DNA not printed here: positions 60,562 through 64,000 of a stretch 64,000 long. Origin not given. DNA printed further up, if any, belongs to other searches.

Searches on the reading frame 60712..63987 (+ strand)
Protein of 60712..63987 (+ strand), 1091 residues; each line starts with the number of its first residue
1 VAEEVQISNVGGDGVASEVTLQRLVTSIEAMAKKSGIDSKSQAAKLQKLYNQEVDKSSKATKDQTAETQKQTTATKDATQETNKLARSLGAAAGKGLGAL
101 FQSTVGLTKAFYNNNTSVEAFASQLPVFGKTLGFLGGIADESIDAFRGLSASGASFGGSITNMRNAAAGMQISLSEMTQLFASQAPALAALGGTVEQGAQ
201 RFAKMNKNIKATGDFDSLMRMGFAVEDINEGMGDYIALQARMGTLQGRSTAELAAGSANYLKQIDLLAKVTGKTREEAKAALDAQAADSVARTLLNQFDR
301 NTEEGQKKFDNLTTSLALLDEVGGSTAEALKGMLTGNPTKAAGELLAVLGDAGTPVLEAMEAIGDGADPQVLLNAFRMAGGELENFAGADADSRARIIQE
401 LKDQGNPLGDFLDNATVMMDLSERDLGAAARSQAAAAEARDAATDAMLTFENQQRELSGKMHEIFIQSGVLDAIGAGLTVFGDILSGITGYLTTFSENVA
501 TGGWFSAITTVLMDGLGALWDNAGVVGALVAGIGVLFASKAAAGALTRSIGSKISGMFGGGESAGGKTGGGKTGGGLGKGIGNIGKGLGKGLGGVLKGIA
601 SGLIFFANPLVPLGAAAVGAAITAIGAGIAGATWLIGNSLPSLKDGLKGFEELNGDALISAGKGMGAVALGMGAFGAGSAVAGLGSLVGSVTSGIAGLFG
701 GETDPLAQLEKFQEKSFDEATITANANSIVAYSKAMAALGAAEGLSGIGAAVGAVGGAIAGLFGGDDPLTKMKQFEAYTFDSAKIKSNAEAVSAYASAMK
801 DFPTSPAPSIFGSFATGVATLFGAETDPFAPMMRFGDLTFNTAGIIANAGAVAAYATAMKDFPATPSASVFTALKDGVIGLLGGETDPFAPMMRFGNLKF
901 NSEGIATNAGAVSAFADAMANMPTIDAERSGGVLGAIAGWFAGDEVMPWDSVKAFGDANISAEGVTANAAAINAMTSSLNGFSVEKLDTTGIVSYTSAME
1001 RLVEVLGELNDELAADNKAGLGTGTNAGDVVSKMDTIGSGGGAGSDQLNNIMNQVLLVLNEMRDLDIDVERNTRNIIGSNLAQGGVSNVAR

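Call 7: search_protein_families(library=pfam, proteins=[window:60712-63987:+], max_evalue=0.1)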
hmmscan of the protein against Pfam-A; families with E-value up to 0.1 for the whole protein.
window:60712-63987:+ (1091 aa): 0 families

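Call 8: search_protein_families(library=phrogs, proteins=[window:60712-63987:+], max_evalue=0.01)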
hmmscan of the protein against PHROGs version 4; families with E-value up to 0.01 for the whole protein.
window:60712-63987:+ (1091 aa): 0 families

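Call 115: find_homologous_proteins(query=window:60712-63984:+, max_evalue=0.00001)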
Query window:60712-63984:+ (1091 aa): 146 proteins with E <= 0.00001 among 8000 candidates; the best 120 are listed.
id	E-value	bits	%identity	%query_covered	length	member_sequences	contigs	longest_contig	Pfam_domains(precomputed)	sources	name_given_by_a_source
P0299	0.0e+0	2278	100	100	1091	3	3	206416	-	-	-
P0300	0.0e+0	1984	81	100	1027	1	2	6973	-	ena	-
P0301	0.0e+0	1639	73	100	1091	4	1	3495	-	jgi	-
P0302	0.0e+0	1635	73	100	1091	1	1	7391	-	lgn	-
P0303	0.0e+0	1582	67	37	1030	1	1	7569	-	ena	-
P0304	0.0e+0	1580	65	88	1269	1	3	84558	-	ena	-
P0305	0.0e+0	1578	64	100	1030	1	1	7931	-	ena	-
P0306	0.0e+0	1577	64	100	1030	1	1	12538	-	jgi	-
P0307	0.0e+0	1556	64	100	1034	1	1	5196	-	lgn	-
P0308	0.0e+0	1543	60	93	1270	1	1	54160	-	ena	-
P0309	0.0e+0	1532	63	100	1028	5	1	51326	-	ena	-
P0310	0.0e+0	1527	65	37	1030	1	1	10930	-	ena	-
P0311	0.0e+0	1523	63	39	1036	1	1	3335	-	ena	-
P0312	0.0e+0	1522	65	37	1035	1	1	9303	-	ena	-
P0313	0.0e+0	1506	65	84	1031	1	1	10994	-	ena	-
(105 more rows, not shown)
